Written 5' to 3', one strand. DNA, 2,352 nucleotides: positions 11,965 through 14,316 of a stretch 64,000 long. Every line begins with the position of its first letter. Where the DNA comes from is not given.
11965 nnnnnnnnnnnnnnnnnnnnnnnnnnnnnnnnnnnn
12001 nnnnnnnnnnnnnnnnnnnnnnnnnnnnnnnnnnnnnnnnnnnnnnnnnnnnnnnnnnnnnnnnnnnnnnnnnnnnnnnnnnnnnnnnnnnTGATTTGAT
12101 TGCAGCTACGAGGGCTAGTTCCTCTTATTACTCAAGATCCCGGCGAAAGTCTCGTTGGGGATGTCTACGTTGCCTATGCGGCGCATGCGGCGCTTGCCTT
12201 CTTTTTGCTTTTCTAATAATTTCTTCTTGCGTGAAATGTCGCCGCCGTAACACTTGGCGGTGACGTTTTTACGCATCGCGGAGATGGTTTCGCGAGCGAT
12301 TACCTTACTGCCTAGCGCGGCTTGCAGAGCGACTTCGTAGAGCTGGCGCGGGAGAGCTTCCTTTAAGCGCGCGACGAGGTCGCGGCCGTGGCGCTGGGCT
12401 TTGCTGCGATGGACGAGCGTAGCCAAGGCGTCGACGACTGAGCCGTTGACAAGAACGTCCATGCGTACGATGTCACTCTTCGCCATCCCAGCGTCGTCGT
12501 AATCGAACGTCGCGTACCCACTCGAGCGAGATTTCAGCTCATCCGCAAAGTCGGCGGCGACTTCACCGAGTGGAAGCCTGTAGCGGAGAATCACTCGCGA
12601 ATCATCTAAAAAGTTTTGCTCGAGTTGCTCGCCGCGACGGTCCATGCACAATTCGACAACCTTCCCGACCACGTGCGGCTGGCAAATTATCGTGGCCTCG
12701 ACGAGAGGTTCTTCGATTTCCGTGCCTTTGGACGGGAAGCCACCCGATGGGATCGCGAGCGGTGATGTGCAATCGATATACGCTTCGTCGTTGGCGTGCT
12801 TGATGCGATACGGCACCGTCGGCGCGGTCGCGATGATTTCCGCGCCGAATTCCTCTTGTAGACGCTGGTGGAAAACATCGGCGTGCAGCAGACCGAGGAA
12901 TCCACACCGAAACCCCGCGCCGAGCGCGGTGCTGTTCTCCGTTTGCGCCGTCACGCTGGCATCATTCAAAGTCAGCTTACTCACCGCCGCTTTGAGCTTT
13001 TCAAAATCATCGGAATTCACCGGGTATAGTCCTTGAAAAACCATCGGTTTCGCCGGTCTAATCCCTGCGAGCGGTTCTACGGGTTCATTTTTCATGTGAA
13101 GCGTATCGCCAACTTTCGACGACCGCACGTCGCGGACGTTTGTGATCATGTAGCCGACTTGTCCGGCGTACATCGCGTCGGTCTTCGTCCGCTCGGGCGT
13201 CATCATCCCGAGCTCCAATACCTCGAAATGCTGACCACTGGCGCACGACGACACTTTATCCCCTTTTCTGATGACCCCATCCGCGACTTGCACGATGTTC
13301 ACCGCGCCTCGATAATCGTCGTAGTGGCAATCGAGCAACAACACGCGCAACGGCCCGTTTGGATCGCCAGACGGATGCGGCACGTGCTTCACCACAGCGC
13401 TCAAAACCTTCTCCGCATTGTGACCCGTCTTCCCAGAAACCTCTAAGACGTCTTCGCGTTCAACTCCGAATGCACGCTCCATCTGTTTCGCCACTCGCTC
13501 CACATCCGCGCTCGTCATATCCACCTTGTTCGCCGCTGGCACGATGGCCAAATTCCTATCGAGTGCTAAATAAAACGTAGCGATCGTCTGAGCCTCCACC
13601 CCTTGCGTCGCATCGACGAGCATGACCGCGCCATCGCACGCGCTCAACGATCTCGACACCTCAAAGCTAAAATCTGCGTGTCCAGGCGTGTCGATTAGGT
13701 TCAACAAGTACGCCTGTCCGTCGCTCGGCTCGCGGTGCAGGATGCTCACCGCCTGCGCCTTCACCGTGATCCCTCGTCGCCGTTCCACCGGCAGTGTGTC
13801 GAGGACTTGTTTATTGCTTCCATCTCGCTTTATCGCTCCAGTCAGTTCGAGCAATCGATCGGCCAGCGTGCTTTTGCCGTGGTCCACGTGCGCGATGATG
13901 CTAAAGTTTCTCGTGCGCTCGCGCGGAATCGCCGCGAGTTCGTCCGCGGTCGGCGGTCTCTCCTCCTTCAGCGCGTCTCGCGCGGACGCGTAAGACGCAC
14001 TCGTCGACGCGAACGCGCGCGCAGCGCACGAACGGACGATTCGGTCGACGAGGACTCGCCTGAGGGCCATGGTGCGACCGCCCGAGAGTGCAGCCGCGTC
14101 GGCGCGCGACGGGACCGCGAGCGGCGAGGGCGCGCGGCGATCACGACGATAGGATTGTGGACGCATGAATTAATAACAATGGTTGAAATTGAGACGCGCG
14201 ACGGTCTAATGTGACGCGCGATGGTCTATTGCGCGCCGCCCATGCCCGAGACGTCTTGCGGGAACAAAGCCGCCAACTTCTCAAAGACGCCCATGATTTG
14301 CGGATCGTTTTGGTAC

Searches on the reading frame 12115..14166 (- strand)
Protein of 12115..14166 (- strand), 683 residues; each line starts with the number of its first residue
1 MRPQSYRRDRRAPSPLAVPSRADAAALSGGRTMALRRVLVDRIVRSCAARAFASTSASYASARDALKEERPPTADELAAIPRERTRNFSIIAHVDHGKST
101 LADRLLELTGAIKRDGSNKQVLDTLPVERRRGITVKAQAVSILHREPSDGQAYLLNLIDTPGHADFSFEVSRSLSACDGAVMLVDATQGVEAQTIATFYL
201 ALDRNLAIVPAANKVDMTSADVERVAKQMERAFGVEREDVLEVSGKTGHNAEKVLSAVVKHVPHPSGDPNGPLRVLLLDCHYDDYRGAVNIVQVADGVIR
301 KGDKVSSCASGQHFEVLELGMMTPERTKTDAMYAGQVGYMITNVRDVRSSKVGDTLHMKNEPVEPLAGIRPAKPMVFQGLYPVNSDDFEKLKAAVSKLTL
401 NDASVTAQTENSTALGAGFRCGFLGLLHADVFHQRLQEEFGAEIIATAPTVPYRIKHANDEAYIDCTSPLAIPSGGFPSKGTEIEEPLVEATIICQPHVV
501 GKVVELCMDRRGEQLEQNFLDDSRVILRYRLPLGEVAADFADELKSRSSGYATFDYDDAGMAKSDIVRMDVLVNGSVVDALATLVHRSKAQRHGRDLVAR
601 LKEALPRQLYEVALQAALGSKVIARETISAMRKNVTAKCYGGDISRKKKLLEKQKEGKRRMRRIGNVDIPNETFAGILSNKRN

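Call 32: search_protein_families(library=pfam, proteins=[window:12115-14166:-], max_evalue=0.00001)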
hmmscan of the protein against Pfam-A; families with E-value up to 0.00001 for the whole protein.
window:12115-14166:- (683 aa): 4 families
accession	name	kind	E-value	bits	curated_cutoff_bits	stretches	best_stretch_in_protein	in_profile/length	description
PF00009.33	GTP_EFTU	-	3.2e-55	187.1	26.5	1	84-264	2-188/188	Elongation factor Tu GTP binding domain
PF06421.17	LepA_C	-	3.3e-48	162.7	29.7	1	573-678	1-106/107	GTP-binding protein LepA C-terminus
PF00679.30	EFG_C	-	6.1e-18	65.1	27.9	1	484-570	2-87/89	Elongation factor G C-terminus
PF03144.31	GTP_EFTU_D2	-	3.4e-07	31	30.3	1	287-356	1-72/73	Elongation factor Tu domain 2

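Call 33: find_homologous_proteins(query=window:12115-14166:-, max_evalue=1e-100)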
Query window:12115-14166:- (683 aa): 7989 proteins with E <= 1e-100 among 8000 candidates; the best 120 are listed.
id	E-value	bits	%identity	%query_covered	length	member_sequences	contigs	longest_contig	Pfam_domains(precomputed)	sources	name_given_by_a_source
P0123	0.0e+0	1500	99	100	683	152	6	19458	PF00679.31,PF06421.18,PF00009.34,PF03144.32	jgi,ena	jgi:GTP-binding protein LepA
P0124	0.0e+0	1218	84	95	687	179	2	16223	PF00679.31,PF06421.18,PF00009.34,PF03144.32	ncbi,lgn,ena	-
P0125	0.0e+0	1192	82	95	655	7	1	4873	PF00679.31,PF06421.18,PF00009.34,PF03144.32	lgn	-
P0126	0.0e+0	1174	82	95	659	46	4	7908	PF00679.31,PF06421.18,PF00009.34,PF03144.32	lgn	-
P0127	0.0e+0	1148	79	95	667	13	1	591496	PF00679.31,PF06421.18,PF00009.34,PF03144.32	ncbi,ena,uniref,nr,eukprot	ncbi:Translation elongation/initiation factor/Ribosomal, beta-barrel [Ostreococcus tauri]|uniref:Tra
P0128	0.0e+0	1087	76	95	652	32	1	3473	PF00679.31,PF06421.18,PF00009.34,PF03144.32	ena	-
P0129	9.1e-267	905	66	90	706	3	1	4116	PF00679.31,PF06421.18,PF00009.34,PF03144.32,PF00071.29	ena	-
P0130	1.6e-253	861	58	99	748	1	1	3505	PF00679.31,PF06421.18,PF00009.34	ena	-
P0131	1.9e-253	861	58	99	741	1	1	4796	PF00679.31,PF06421.18,PF00009.34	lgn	-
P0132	2.5e-253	861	60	93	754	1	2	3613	PF00679.31,PF06421.18,PF00009.34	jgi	jgi:small GTP-binding protein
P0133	2.7e-253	860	58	99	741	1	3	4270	PF00679.31,PF06421.18,PF00009.34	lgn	-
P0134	8.5e-253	859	58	99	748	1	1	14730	PF00679.31,PF06421.18,PF00009.34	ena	-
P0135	8.8e-253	859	58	99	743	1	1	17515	PF00679.31,PF06421.18,PF00009.34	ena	-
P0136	9.3e-253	859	58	99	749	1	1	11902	PF00679.31,PF06421.18,PF00009.34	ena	-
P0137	2.2e-252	857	58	99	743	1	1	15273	PF00679.31,PF06421.18,PF00009.34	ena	-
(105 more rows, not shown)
